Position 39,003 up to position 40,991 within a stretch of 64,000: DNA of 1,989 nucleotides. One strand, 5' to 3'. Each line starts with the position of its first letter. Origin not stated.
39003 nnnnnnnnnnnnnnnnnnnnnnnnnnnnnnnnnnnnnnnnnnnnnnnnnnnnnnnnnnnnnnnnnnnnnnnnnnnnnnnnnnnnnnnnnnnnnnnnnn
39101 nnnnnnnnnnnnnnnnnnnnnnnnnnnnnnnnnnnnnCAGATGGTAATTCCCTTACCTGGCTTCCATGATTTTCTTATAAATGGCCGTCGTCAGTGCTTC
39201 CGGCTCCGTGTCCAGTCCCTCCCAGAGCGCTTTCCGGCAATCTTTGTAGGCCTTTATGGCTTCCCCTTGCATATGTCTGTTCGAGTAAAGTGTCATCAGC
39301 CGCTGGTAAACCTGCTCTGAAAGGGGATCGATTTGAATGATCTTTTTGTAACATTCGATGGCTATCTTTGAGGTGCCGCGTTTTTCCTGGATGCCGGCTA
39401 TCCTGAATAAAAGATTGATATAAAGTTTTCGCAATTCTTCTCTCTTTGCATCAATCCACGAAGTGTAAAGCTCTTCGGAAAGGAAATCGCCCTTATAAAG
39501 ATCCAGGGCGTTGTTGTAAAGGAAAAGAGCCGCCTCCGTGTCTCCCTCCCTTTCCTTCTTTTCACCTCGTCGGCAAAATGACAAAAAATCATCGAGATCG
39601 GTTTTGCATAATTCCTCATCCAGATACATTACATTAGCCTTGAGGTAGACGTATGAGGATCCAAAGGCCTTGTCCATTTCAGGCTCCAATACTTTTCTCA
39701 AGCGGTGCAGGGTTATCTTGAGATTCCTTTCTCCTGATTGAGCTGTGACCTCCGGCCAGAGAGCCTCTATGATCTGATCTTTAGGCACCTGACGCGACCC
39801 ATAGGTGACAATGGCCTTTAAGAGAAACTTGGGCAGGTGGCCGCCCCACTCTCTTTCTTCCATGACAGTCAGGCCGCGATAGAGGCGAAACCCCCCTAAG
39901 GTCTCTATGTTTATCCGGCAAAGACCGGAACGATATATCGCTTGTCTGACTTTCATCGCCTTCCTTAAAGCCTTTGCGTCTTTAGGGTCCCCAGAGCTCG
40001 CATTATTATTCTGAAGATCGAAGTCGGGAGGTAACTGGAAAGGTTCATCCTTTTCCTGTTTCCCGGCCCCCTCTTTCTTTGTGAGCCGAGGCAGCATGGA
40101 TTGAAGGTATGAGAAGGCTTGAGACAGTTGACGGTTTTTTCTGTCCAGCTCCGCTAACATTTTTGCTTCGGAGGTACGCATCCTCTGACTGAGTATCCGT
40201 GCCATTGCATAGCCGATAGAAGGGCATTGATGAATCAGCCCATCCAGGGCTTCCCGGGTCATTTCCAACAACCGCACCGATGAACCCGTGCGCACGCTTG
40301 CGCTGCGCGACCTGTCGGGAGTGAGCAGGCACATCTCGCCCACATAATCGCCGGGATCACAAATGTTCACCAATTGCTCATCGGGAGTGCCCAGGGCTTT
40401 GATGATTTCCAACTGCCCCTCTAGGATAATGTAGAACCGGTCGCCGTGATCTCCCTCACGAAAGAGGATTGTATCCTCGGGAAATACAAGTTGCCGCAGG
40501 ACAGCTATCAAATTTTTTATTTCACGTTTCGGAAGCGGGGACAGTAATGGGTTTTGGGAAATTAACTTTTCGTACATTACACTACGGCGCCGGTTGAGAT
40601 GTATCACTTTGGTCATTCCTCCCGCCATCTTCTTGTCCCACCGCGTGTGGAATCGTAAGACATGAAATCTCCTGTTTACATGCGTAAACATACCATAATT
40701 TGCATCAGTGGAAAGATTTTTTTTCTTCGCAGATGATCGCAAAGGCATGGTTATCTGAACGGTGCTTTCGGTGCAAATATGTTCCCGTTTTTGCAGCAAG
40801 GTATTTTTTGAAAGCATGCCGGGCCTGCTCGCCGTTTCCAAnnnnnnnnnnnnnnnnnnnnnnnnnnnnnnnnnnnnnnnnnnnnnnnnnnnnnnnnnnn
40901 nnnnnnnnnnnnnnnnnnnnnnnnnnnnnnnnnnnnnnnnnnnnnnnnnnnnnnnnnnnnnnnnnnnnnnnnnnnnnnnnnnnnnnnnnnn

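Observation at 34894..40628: Paired cyclic-nucleotide writer and reader: cyclase-AAA-TPR protein next to a cNMP-binding SARP/BTAD regulator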

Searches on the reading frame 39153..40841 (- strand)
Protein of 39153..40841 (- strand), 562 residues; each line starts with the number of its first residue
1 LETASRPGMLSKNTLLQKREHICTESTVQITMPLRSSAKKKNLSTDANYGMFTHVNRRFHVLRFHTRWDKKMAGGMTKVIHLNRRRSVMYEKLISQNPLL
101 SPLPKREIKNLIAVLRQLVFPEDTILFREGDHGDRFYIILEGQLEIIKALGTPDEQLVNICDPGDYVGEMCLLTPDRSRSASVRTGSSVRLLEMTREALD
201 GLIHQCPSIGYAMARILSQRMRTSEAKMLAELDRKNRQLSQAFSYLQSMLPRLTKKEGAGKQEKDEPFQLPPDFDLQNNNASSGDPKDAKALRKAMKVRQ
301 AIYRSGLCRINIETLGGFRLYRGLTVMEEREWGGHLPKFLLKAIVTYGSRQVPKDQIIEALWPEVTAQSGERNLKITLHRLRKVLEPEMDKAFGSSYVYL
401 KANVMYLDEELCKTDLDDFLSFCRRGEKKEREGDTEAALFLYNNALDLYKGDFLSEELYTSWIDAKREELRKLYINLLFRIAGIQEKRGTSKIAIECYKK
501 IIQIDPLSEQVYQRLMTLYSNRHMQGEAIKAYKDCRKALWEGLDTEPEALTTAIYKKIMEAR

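Call 4: search_protein_families(library=pfam, proteins=[window:39153-40841:-], max_evalue=0.01)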
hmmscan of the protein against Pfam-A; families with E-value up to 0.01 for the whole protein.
window:39153-40841:- (562 aa): 10 families
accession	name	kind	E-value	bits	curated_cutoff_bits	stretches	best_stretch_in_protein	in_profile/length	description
PF03704.23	BTAD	-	1.1e-23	84.7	22.1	1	414-558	1-145/146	Bacterial transcriptional activator domain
PF00027.35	cNMP_binding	-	4.6e-19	68.6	27.5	1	119-205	3-88/89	Cyclic nucleotide-binding domain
PF00515.34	TPR_1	-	1e-05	25.6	27.8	0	485-506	11-32/34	Tetratricopeptide repeat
PF13428.12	TPR_14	-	1.2e-05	25.9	23.5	0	477-516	3-42/44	Tetratricopeptide repeat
PF04910.20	Tcf25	-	2.5e-05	24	24.2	0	426-509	52-133/337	Transcriptional repressor TCF25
PF04212.24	MIT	-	0.00021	21.7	30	0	424-448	9-33/66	MIT (microtubule interacting and transport) domain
PF13429.12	TPR_15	-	0.00046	20.1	26.2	0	479-533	150-207/280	Tetratricopeptide repeat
PF00486.34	Trans_reg_C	-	0.00054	20.4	26.2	1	340-388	13-60/77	Transcriptional regulatory protein, C terminal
PF07719.23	TPR_2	-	0.0018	18.7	27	0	423-451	5-33/34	Tetratricopeptide repeat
PF13181.12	TPR_8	-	0.0055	17.2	25.7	0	477-506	3-32/34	Tetratricopeptide repeat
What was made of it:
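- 39153..40577 (-): cNMP-binding SARP regulator, 474 aa. Layout: cyclic-nucleotide-binding domain, long C-helix, disordered linker, winged helix, BTAD. Pfam (call 4).
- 39168..39920 (-): SARP unit: OmpR-type winged helix (about aa 220-326) plus BTAD (aa 326-470). BTAD 84.7 bits and Trans_reg_C 20.4 bits, the latter sub-threshold (call 4).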

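Call 5: search_protein_families(library=ncbifam, proteins=[window:39153-40841:-], max_evalue=0.01)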
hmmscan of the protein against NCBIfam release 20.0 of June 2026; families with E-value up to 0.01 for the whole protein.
window:39153-40841:- (562 aa): 10 families
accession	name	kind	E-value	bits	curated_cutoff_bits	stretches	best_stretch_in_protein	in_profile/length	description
NF008732.0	PRK11753.1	equivalog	3.5e-14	52.8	266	1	105-237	13-147/214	cAMP-activated global transcriptional regulator CRP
NF053617.1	SARPRegAfsRStmc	equivalog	9e-12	43.8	1430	1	310-561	29-268/986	SARP-family global regulator AfsR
NF058543.1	ActPatMycb56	equivalog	1.3e-09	37.4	460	1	104-222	8-123/317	acetyltransferase Pat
TIGR03896.1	cyc_nuc_ocin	subfamily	5.3e-09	35.9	161.05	1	83-223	129-272/317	bacteriocin-type transport-associated protein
NF041163.2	encap_f2b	equivalog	5.5e-09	35.7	400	1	53-227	33-207/450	family 2B encapsulin nanocompartment shell protein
NF041231.1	BagI_FevR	exception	0.00021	20.7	500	1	338-558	16-232/315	AfsR/SARP family transcriptional regulator BagI/FevR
NF008365.0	PRK11161.1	subfamily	0.00028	20.2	228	1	121-240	53-169/250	fumarate/nitrate reduction transcriptional regulator Fnr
NF006901.0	PRK09392.1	equivalog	0.00053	19.4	211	1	94-226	9-139/236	transcriptional activator FtrB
NF040959.1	MamA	equivalog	0.004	16.6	200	0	475-533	139-197/204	magnetosome protein MamA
NF050806.1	TransRegFixKCaul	equivalog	0.0053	16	300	1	118-229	26-133/215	transcriptional regulator FixK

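Call 9: find_homologous_proteins(query=window:39156-40577:-)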
Query seq(474 aa) (474 aa): 247 proteins with E <= 0.001 among 8000 candidates; the best 120 are listed.
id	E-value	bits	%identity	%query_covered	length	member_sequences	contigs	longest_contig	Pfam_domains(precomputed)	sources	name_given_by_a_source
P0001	0.0e+0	1064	100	100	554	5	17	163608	PF03704.24,PF04910.21,PF00515.35,PF13428.13,PF13429.13,PF00027.36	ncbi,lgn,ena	-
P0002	1.8e-264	895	85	100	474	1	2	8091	PF03704.24,PF00515.35,PF13428.13,PF00027.36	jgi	jgi:DNA-binding SARP family transcriptional activator/CRP-like cAMP-binding protein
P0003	7.6e-252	854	80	100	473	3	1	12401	PF03704.24,PF00027.36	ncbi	ncbi:MAG: BTAD domain-containing putative transcriptional regulator [Syntrophales bacterium]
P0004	3.2e-249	845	80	100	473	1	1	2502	PF03704.24,PF04910.21,PF13428.13,PF00027.36,PF07719.24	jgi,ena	-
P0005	3.6e-247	838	80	100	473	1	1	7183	PF03704.24,PF04910.21,PF00027.36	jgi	jgi:DNA-binding SARP family transcriptional activator/CRP-like cAMP-binding protein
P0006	3.0e-245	832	79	100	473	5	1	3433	PF03704.24,PF13428.13,PF00027.36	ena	-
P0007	2.1e-243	826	79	100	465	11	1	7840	PF03704.24,PF00027.36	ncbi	ncbi:MAG: BTAD domain-containing putative transcriptional regulator [Syntrophales bacterium]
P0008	2.5e-242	822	78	100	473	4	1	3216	PF03704.24,PF00515.35,PF13428.13,PF00027.36,PF07719.24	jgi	-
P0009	6.5e-241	818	77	100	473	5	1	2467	PF03704.24,PF04910.21,PF04212.25,PF13428.13,PF00027.36,PF07719.24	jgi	jgi:DNA-binding SARP family transcriptional activator/CRP-like cAMP-binding protein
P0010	1.3e-237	807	77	100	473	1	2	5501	PF03704.24,PF13428.13,PF00027.36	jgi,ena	-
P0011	1.5e-235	800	77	97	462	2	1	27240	PF03704.24,PF04910.21,PF13428.13,PF00027.36,PF07719.24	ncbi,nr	ncbi:MAG TPA: BTAD domain-containing putative transcriptional regulator [Syntrophales bacterium]|nr:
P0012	1.7e-233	793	74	100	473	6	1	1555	PF03704.24,PF13428.13,PF00027.36,PF13181.13,PF07719.24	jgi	jgi:DNA-binding SARP family transcriptional activator/CRP-like cAMP-binding protein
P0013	1.3e-232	790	76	100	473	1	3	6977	PF03704.24,PF13428.13,PF00027.36,PF13181.13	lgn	-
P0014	5.3e-230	782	75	100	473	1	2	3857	PF03704.24,PF13428.13,PF00027.36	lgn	-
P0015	2.5e-228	776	73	100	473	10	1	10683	PF03704.24,PF00515.35,PF13428.13,PF00027.36,PF07719.24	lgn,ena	-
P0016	4.2e-228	776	75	100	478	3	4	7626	PF03704.24,PF00486.35,PF00027.36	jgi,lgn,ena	-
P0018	2.0e-204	698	66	100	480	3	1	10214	PF03704.24,PF00027.36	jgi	-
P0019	2.1e-204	697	67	100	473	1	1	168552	PF03704.24,PF13428.13,PF00027.36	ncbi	ncbi:MAG: BTAD domain-containing putative transcriptional regulator [Syntrophaceae bacterium]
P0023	1.8e-191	655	66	95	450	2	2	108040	PF03704.24,PF00515.35,PF13428.13,PF00027.36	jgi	jgi:DNA-binding SARP family transcriptional activator/CRP-like cAMP-binding protein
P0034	1.1e-142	494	50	99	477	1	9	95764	PF03704.24,PF00515.35,PF13428.13,PF00027.36,PF13181.13,PF07719.24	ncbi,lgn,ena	-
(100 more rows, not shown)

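Call 10: find_encoding_contigs(protein=P0019, flank=10000, max_places=2)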
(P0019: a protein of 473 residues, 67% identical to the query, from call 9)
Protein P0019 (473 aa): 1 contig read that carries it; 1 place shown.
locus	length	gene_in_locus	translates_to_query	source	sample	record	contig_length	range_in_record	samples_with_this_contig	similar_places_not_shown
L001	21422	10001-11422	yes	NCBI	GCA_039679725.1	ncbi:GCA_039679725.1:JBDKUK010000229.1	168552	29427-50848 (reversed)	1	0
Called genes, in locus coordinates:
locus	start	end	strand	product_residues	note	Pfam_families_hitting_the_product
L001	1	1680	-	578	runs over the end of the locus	PF02730:AFOR_N, PF01314:AFOR_C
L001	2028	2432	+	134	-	PF01475:FUR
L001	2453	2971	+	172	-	PF21349:RUBY_RBDX (faint), PF02915:Rubrerythrin (weak)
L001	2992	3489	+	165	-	PF02915:Rubrerythrin, PF21349:RUBY_RBDX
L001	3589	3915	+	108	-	-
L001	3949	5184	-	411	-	-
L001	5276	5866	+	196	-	PF00717:Peptidase_S24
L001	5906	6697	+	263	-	PF02129:Peptidase_S15 (faint), PF12146:Hydrolase_4, PF00561:Abhydrolase_1, PF12697:Abhydrolase_6 (faint), PF12146:Hydrolase_4 (weak)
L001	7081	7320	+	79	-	-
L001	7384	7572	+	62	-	PF10609:ParA (weak), PF13614:AAA_31, PF01656:CbiA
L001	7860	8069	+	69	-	-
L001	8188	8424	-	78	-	-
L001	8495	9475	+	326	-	PF13414:TPR_11, PF13432:TPR_16, PF13431:TPR_17, PF00515:TPR_1, PF13414:TPR_11, PF00515:TPR_1, PF07719:TPR_2, PF13414:TPR_11, +20 more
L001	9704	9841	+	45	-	-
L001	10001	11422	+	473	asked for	PF00027:cNMP_binding, PF13428:TPR_14 (faint), PF03704:BTAD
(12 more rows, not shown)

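Call 11: find_encoding_contigs(protein=P0023, flank=10000, max_places=2)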
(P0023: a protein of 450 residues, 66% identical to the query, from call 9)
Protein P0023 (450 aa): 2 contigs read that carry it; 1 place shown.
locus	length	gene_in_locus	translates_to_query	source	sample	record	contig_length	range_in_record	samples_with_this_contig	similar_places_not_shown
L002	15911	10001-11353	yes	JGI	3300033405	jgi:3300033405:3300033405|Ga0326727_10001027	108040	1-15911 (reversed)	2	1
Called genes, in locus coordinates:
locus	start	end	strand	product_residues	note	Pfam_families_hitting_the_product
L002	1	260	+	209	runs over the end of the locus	PF00111:Fer2, PF13085:Fer2_3 (weak), PF01799:Fer2_2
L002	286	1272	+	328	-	PF00941:FAD_binding_5, PF03450:CO_deh_flav_C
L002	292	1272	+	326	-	PF00941:FAD_binding_5, PF03450:CO_deh_flav_C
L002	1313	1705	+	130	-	PF14537:Cytochrom_c3_2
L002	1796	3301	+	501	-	PF03486:HI0933_like, PF00890:FAD_binding_2, PF01266:DAO, PF12831:FAD_oxidored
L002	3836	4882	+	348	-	PF02129:Peptidase_S15 (faint), PF00561:Abhydrolase_1, PF12146:Hydrolase_4, PF12697:Abhydrolase_6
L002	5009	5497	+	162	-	PF13924:Lipocalin_5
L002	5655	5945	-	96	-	-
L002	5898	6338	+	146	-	PF00072:Response_reg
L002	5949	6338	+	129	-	PF00072:Response_reg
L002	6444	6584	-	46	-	-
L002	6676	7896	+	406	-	PF13174:TPR_6 (faint), PF13428:TPR_14 (faint), PF14559:TPR_19 (weak), PF13431:TPR_17 (weak), PF13414:TPR_11, PF00515:TPR_1 (weak), PF07719:TPR_2 (weak), PF13181:TPR_8 (weak), +5 more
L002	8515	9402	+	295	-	-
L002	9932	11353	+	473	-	PF00027:cNMP_binding, PF13428:TPR_14 (faint), PF03704:BTAD, PF00515:TPR_1 (faint)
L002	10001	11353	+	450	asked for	PF00027:cNMP_binding, PF13428:TPR_14 (faint), PF00515:TPR_1 (faint), PF03704:BTAD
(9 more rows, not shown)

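Call 12: find_encoding_contigs(protein=P0034, flank=10000, max_places=2)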
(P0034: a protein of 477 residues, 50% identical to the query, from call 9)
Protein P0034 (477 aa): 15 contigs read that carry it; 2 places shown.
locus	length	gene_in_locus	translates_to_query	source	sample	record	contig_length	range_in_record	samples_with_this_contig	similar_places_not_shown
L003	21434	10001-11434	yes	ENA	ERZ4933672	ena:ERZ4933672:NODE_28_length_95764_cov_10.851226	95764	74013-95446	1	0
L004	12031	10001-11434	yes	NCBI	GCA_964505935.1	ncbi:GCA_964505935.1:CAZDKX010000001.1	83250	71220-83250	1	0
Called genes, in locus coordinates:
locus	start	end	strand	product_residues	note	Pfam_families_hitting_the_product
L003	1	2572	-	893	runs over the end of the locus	PF17900:Peptidase_M1_N, PF01433:Peptidase_M1, PF11940:DUF3458, PF17432:DUF3458_C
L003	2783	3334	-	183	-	PF03848:TehB, PF08241:Methyltransf_11 (weak), PF08242:Methyltransf_12 (weak), PF13649:Methyltransf_25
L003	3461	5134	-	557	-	PF02776:TPP_enzyme_N, PF00205:TPP_enzyme_M, PF02775:TPP_enzyme_C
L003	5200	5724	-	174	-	PF01842:ACT, PF22629:ACT_AHAS_ss, PF13710:ACT_5, PF10369:ALS_ss_C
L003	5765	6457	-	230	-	PF00571:CBS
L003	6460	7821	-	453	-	PF01743:PolyA_pol, PF12627:PolyA_pol_RNAbd, PF13735:tRNA_NucTran2_2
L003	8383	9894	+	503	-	PF00682:HMGL-like, PF22617:HCS_D2, PF08502:LeuA_dimer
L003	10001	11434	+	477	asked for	PF00027:cNMP_binding, PF13428:TPR_14 (faint), PF00515:TPR_1 (faint), PF03704:BTAD, PF07719:TPR_2 (faint), PF13181:TPR_8 (faint)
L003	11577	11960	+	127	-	-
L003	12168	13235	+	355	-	PF01904:DUF72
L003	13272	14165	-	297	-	PF00071:Ras (weak), PF00350:Dynamin_N (faint), PF01926:MMR_HSR1, PF02421:FeoB_N, PF03193:RsgA_GTPase (faint), PF00009:GTP_EFTU, PF02492:cobW (weak), PF07650:KH_2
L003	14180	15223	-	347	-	PF04055:Radical_SAM, PF16199:Radical_SAM_C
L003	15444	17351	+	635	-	PF17297:PEPCK_N, PF00821:PEPCK_GTP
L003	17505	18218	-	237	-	PF14622:Ribonucleas_3_3, PF00636:Ribonuclease_3, PF00035:dsrm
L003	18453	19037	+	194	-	PF00702:Hydrolase (weak), PF13419:HAD_2 (faint), PF13242:Hydrolase_like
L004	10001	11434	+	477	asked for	PF00027:cNMP_binding, PF13428:TPR_14 (faint), PF00515:TPR_1 (faint), PF03704:BTAD, PF07719:TPR_2 (faint), PF13181:TPR_8 (faint)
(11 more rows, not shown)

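Call 14: find_related_loci(query=A1, collection=genome_contigs, flank=10000)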
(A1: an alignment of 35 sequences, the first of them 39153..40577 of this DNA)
Query A1 (474 aa) in genome_contigs; peptide patterns used: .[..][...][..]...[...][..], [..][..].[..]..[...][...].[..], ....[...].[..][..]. (x = any residue, [..] = any of these).
600 stretches matched a pattern (row limit reached: there are more); 544 encode a relative of the query (tblastn E <= 1e-3); the best 80 are kept; 80 distinct loci.
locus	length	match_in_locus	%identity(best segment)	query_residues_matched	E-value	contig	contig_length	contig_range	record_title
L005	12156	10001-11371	66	1-473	0e+0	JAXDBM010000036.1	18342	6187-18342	MAG: Syntrophales bacterium isolate POMEDNA-B18 Raw2_k127_1815644, whole genome shotgun sequence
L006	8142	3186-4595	42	1-472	6e-118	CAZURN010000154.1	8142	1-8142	MAG TPA_asm: uncultured Syntrophobacteraceae bacterium isolate SRP278314_co2_239 genome assembly, contig: NODE_12405_len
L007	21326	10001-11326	41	4-473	5e-115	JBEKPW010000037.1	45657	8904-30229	MAG: Syntrophobacteraceae bacterium isolate SPRUCE 473 SPRUCE_473_37, whole genome shotgun sequence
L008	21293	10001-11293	37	5-472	2e-105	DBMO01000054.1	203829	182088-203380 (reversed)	MAG TPA_asm: Desulfarculales bacterium UBA696 UBA696_contig_235, whole genome shotgun sequence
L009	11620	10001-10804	48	207-474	3e-80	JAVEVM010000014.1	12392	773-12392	MAG: Desulforhabdus sp. isolate BF4_121 NODE_16308_length_12392_cov_3.139177_Biofilm4, whole genome shotgun sequence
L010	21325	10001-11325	41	4-473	1e-100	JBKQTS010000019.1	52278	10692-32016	MAG: Syntrophobacteraceae bacterium isolate MHr2D2E2F__bin_75 MHr2D2E2F_000000019912, whole genome shotgun sequence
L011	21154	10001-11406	62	5-473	2e-110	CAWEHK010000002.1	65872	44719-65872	MAG: uncultured delta proteobacterium isolate MFD02979.bin.2.138 genome assembly, contig: contig_112249, whole genome sh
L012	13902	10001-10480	49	10-169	9e-44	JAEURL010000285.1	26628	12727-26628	MAG: Anaerolineales bacterium isolate new MAG-276 k141_367811, whole genome shotgun sequence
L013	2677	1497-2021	44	11-186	7e-43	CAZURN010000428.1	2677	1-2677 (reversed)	MAG TPA_asm: uncultured Syntrophobacteraceae bacterium isolate SRP278314_co2_239 genome assembly, contig: NODE_61333_len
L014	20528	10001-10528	45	6-182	6e-42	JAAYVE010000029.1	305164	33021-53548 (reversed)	MAG: Deltaproteobacteria bacterium isolate AS27yjCOA_29 75618_AS27, whole genome shotgun sequence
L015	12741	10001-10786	31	210-471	9e-42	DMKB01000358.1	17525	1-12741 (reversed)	MAG TPA_asm: Nitrospiraceae bacterium isolate UBA9217 contig_29684, whole genome shotgun sequence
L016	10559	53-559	43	1-169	2e-39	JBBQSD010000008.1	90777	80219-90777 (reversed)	MAG: Chloroflexales bacterium isolate Co_metawrap_1725 Cmw_1725_k141_20565659_length_90777_cov_18.0000, whole genome sho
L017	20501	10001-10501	43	1-167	4e-38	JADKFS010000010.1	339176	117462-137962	MAG: Candidatus Ribeiella danica isolate Ribe_BAT3C.183 tig00002914-10-3377340, whole genome shotgun sequence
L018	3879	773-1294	44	8-182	6e-39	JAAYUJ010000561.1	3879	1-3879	MAG: Deltaproteobacteria bacterium isolate AS27yjCOA_149 102280_AS27, whole genome shotgun sequence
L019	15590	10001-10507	43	1-169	6e-39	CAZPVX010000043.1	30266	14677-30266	MAG TPA_asm: uncultured Anaerolineae bacterium isolate SRP263991_co5_64 genome assembly, contig: NODE_3093_length_30266_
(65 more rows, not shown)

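Call 16: find_encoding_contigs(protein=P0011, flank=10000, max_places=2)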
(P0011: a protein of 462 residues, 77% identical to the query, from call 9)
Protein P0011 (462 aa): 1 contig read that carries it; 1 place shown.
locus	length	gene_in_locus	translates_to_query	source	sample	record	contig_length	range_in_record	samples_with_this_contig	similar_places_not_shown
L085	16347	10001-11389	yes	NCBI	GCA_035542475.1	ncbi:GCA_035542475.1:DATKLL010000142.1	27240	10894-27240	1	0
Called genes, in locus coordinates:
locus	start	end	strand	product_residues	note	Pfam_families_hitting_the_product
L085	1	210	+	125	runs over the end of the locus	PF00072:Response_reg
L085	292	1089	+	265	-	-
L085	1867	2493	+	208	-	-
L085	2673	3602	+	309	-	PF04307:YdjM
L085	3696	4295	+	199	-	-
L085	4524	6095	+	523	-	PF02310:B12-binding, PF04055:Radical_SAM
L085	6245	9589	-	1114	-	PF12773:DZR, PF13240:Zn_Ribbon_1 (faint), PF00211:Guanylate_cyc, PF13181:TPR_8 (faint), PF13191:AAA_16, PF17874:TPR_MalT (faint), PF07719:TPR_2 (faint), PF13424:TPR_12 (faint), +1 more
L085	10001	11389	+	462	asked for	PF00027:cNMP_binding, PF04910:Tcf25 (faint), PF13428:TPR_14 (faint), PF03704:BTAD, PF07719:TPR_2 (faint)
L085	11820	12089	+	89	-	-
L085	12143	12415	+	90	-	-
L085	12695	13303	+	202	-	PF02310:B12-binding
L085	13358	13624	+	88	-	-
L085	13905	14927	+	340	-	PF16537:T2SSB (weak)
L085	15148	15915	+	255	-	PF18928:DUF5677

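Call 17: find_encoding_contigs(protein=P0003, flank=10000, max_places=2)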
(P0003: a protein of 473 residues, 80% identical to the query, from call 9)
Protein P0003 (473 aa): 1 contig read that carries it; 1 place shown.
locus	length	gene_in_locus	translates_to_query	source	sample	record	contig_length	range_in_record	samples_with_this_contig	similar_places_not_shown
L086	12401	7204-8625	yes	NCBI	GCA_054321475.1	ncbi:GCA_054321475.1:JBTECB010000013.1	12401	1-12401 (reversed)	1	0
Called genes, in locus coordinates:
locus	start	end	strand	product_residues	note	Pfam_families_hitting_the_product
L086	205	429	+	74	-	-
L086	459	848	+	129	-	PF07681:DoxX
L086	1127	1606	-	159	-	PF26390:MamS_MamX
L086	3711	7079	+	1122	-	PF12773:DZR, PF13240:Zn_Ribbon_1 (faint), PF00211:Guanylate_cyc, PF13191:AAA_16, PF13424:TPR_12 (faint), PF07719:TPR_2 (faint), PF17874:TPR_MalT (weak), PF00515:TPR_1 (faint), +1 more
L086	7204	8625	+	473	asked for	PF00027:cNMP_binding, PF03704:BTAD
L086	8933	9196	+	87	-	-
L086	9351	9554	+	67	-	-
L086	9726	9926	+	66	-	-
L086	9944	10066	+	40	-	-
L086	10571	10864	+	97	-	PF08734:GYD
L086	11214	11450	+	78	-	PF01361:Tautomerase (weak)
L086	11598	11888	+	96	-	PF11950:DUF3467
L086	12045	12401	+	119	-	PF00753:Lactamase_B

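Call 52: find_encoding_contigs(protein=P0016, flank=10000, max_places=2)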
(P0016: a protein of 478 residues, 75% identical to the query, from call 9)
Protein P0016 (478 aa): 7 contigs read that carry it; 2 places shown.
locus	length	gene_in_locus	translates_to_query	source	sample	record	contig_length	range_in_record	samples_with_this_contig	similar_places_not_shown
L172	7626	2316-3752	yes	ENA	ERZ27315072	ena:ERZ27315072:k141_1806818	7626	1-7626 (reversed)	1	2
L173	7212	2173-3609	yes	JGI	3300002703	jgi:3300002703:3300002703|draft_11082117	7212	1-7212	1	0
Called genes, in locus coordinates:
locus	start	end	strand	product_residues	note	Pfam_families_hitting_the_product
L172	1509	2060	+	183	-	-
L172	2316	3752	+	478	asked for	PF00486:Trans_reg_C (faint), PF00027:cNMP_binding, PF03704:BTAD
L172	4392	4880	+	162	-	PF02310:B12-binding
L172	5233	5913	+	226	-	PF00406:ADK, PF13207:AAA_17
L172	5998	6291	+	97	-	PF03992:ABM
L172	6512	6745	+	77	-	-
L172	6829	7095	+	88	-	PF11746:DUF3303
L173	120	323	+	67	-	-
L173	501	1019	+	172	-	-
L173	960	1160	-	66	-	-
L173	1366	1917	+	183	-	-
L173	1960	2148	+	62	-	-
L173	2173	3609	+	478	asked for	PF00486:Trans_reg_C (faint), PF00027:cNMP_binding, PF03704:BTAD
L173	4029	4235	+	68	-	-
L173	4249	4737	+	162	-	PF02310:B12-binding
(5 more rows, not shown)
